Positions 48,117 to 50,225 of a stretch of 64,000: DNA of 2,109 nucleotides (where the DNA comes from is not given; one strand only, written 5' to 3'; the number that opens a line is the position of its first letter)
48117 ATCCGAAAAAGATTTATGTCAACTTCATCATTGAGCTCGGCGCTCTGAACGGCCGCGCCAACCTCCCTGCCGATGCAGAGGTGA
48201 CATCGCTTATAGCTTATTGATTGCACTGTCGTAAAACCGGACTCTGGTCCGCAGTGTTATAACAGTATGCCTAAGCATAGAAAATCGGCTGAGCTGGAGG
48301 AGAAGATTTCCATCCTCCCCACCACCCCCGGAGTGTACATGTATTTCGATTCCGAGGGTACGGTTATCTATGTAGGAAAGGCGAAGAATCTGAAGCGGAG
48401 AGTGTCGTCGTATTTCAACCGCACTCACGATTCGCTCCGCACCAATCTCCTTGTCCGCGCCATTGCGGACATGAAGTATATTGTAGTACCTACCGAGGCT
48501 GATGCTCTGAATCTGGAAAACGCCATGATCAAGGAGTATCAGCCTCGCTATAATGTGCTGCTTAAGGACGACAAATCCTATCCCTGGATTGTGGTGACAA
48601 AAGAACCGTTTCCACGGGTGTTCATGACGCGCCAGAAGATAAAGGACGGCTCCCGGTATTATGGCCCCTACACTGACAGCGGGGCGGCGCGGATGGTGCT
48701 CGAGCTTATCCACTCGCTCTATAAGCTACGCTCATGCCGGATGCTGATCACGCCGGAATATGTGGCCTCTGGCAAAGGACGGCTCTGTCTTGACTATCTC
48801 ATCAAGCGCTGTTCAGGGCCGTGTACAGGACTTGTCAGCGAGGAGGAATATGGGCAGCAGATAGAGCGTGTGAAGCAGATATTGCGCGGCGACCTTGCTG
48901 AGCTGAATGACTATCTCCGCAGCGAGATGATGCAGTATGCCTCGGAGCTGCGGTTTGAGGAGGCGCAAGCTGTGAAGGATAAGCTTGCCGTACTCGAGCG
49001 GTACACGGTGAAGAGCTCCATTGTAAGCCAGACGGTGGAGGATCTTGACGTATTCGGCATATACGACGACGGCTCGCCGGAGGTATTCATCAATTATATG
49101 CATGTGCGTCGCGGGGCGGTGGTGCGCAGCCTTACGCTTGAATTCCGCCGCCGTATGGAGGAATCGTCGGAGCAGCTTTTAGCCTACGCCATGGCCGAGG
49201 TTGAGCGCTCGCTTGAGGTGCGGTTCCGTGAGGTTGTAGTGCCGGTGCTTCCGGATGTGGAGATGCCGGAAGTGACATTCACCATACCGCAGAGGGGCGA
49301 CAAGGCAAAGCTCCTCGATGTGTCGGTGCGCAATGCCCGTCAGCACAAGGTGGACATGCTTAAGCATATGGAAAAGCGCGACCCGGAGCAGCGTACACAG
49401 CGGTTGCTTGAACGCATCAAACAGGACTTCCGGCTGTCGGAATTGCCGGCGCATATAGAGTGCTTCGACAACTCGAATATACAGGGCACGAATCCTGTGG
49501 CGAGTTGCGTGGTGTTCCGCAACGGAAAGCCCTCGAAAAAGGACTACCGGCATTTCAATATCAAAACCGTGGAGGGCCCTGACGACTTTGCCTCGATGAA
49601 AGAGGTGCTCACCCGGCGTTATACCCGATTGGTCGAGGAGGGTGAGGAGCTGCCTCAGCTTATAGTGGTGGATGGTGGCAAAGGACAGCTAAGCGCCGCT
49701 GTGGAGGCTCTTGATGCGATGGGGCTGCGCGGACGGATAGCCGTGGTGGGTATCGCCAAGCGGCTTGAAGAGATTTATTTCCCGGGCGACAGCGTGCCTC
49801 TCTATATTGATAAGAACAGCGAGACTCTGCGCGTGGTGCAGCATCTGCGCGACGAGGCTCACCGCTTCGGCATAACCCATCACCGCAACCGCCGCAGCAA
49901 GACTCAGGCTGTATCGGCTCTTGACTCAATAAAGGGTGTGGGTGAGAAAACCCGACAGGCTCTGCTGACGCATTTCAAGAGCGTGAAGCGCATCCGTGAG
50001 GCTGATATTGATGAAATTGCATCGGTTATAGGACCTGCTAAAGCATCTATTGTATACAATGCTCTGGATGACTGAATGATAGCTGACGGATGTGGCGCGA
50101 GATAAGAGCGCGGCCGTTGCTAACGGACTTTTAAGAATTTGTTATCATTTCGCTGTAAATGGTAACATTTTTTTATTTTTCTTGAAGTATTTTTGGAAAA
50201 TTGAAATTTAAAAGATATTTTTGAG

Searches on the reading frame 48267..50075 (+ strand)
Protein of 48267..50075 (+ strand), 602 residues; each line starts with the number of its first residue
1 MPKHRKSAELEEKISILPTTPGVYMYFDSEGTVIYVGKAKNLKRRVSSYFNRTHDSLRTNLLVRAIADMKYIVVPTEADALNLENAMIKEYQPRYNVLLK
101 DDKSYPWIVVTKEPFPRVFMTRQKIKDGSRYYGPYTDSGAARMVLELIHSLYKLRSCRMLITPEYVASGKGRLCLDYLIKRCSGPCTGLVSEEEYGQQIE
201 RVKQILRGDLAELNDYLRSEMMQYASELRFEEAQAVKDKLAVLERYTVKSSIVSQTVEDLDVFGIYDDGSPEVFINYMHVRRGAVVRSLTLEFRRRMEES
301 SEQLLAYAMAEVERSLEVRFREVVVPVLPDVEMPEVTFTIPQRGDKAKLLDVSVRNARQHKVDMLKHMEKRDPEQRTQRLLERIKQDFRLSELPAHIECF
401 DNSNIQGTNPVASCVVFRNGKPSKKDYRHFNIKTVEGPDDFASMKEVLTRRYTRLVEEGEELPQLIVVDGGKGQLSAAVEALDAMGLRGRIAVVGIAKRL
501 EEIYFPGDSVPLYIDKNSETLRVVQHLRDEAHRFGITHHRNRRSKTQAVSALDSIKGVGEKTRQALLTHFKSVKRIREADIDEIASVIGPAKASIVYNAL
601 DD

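Call 77: search_protein_families(library=pfam, proteins=[window:48267-50075:+], max_evalue=0.0001)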
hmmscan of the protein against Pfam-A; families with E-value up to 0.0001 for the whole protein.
window:48267-50075:+ (602 aa): 5 families
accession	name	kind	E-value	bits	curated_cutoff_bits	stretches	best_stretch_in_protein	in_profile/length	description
PF08459.17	UvrC_RNaseH_dom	-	1.3e-57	194.5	22.3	1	386-536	2-159/159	UvrC RNAse H endonuclease domain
PF22920.2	UvrC_RNaseH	-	5e-12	46.2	24.3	1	259-360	1-112/116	UvrC Ribonuclease H-like domain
PF01541.30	GIY-YIG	-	6.7e-11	42.8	22.6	1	22-96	3-78/78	GIY-YIG catalytic domain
PF14520.12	HHH_5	-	1.6e-08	35.3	27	1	551-600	3-55/57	Helix-hairpin-helix domain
PF12826.13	HHH_2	-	2.7e-05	24.7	27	1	554-597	7-52/64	Helix-hairpin-helix motif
